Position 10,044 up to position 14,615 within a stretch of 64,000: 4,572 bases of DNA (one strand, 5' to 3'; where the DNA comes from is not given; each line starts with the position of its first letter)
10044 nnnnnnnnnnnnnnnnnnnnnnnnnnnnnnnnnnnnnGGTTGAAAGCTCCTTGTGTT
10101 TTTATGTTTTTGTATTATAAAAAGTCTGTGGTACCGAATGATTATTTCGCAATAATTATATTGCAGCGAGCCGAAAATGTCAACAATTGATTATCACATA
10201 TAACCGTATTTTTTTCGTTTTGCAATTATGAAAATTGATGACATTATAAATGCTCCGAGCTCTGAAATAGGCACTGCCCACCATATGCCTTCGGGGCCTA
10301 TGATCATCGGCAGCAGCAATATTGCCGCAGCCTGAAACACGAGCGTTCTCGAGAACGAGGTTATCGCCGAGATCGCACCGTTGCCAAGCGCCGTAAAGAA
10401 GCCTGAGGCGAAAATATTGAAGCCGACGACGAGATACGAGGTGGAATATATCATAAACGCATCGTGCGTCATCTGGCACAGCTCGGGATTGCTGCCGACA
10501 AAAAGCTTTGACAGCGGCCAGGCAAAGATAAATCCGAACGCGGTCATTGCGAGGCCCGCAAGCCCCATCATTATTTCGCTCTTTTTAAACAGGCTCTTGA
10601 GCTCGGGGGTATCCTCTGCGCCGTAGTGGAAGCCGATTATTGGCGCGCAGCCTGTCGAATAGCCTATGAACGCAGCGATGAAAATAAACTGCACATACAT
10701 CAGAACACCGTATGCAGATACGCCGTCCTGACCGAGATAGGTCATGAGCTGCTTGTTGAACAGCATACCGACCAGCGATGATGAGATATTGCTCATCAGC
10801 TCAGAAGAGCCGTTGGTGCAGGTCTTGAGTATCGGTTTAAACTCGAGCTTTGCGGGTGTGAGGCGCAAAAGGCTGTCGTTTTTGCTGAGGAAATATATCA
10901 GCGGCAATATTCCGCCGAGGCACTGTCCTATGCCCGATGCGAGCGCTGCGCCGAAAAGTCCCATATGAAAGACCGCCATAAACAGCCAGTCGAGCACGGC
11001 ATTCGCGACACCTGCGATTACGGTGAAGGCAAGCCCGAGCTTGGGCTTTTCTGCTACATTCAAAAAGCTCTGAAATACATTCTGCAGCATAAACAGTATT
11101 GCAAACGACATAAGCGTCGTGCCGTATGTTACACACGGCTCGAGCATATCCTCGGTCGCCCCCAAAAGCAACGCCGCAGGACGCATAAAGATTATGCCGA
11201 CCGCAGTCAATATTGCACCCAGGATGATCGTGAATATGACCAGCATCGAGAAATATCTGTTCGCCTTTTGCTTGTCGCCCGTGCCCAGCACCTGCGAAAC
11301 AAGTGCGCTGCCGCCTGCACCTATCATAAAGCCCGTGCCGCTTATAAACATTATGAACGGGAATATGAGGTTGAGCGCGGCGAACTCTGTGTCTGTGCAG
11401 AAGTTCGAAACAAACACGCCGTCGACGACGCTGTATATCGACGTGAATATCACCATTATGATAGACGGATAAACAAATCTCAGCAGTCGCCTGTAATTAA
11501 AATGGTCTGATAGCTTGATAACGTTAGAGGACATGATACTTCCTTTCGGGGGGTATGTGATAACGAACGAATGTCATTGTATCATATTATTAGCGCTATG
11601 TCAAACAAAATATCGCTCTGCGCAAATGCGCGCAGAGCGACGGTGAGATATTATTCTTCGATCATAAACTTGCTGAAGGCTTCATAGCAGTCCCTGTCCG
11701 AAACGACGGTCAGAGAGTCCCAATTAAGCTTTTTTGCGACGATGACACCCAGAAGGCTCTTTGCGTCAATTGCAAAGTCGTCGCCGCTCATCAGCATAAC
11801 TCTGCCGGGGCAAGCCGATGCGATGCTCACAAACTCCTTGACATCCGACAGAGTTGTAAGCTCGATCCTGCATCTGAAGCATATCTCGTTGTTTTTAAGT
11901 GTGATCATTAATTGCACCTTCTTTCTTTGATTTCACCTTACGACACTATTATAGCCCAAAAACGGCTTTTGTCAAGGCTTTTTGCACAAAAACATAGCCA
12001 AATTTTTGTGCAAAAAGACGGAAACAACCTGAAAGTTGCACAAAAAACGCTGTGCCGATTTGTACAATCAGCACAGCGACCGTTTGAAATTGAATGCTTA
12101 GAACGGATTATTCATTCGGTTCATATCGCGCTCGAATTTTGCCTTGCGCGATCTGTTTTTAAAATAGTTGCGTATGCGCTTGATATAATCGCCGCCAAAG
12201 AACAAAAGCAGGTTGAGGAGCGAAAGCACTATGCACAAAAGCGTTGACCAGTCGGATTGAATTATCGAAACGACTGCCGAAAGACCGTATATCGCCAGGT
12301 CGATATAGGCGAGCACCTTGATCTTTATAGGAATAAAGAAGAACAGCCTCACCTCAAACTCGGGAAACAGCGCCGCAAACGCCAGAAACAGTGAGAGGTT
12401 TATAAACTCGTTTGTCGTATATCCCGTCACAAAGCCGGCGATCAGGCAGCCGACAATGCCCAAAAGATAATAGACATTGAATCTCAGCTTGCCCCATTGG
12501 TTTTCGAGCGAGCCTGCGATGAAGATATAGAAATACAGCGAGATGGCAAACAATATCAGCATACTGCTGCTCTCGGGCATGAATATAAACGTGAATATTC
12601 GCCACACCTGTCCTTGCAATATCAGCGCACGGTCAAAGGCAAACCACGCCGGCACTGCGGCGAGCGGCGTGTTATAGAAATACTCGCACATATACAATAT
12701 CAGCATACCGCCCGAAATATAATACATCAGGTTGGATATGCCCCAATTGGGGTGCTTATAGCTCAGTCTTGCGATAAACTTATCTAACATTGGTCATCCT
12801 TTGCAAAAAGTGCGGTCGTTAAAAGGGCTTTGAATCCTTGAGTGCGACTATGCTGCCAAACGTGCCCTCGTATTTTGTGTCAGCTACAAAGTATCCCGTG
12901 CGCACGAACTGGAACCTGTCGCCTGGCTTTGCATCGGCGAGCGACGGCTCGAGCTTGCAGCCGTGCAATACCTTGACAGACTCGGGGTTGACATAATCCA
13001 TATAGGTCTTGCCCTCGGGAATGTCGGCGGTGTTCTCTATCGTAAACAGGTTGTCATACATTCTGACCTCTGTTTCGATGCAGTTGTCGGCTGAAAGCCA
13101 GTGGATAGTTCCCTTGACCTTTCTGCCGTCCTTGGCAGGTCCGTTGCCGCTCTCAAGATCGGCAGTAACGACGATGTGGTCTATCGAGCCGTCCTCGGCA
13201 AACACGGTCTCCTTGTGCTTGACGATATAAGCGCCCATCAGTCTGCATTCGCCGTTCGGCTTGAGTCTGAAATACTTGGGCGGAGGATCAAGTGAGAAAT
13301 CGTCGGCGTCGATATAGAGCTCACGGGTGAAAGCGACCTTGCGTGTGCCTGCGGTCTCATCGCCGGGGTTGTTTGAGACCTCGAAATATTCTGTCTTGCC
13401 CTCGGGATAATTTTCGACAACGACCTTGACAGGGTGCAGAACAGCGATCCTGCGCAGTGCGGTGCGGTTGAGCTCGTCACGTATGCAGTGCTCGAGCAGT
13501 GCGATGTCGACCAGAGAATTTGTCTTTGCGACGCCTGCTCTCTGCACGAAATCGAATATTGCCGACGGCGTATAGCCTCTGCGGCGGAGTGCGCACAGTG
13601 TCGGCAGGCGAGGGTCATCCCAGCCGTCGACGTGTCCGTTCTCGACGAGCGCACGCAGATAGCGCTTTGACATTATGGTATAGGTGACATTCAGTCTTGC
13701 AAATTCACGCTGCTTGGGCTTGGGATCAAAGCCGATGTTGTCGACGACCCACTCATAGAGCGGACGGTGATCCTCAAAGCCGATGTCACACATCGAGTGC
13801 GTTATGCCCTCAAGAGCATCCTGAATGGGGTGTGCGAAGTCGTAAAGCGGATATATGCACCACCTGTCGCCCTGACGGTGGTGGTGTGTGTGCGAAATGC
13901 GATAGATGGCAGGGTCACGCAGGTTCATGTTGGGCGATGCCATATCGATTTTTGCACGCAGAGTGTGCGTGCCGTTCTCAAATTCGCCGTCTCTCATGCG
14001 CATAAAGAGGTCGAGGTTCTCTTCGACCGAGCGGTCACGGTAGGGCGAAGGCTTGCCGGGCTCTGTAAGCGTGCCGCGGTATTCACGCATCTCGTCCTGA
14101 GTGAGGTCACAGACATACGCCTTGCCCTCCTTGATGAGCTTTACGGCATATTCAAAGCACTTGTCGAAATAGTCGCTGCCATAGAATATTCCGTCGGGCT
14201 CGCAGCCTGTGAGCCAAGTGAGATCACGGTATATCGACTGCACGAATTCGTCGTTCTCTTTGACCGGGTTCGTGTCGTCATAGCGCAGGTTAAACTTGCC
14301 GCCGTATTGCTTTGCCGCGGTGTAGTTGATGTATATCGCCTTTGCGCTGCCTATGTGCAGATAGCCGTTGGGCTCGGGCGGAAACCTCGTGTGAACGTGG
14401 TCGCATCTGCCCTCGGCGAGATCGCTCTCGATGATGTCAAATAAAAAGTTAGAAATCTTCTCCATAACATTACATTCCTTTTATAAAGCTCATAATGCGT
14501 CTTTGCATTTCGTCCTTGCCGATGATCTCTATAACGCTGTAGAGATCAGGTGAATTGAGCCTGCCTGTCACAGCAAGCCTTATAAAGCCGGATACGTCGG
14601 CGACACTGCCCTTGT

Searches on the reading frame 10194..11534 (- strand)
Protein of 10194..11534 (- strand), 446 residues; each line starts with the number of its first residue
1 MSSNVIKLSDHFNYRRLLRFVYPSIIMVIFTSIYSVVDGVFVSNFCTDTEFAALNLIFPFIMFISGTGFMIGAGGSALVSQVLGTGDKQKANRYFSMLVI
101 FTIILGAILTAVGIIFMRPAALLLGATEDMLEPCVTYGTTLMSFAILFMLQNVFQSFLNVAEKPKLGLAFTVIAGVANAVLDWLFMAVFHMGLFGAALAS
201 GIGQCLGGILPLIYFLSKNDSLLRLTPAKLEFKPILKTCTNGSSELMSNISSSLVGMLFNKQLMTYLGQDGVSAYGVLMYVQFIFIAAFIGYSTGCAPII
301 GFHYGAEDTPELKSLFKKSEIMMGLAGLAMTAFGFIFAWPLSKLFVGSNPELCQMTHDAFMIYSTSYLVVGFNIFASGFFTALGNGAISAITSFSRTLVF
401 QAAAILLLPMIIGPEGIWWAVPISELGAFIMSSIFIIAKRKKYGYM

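Call 65: search_protein_families(library=pfam, proteins=[window:10194-11534:-], max_evalue=0.001)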
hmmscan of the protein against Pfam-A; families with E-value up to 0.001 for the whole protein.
window:10194-11534:- (446 aa): 2 families
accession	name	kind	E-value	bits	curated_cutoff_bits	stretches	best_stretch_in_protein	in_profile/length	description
PF01554.23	MatE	-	7.9e-37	126.9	24.9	2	23-184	1-161/161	MatE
PF01943.22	Polysacc_synt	-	8.1e-06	25.9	28.2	0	240-439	3-188/274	Polysaccharide biosynthesis protein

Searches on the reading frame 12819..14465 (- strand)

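Call 65: search_protein_families(library=pfam, proteins=[window:12819-14465:-], max_evalue=0.001)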
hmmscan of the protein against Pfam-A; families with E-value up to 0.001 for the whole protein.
window:12819-14465:- (548 aa): 3 families
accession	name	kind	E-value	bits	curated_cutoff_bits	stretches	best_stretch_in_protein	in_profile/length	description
PF00749.27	tRNA-synt_1c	-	7.5e-103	344.2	23.4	1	24-333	2-313/314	tRNA synthetases class I (E and Q), catalytic domain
PF03950.23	tRNA-synt_1c_C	-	3.3e-24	85.4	23.9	1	336-435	1-90/91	tRNA synthetases class I (E and Q), anti-codon binding domain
PF20974.2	tRNA-synt_1c_C2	-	2.4e-22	79.8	23.9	1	453-529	1-69/69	tRNA synthetases class I (E and Q), anti-codon binding domain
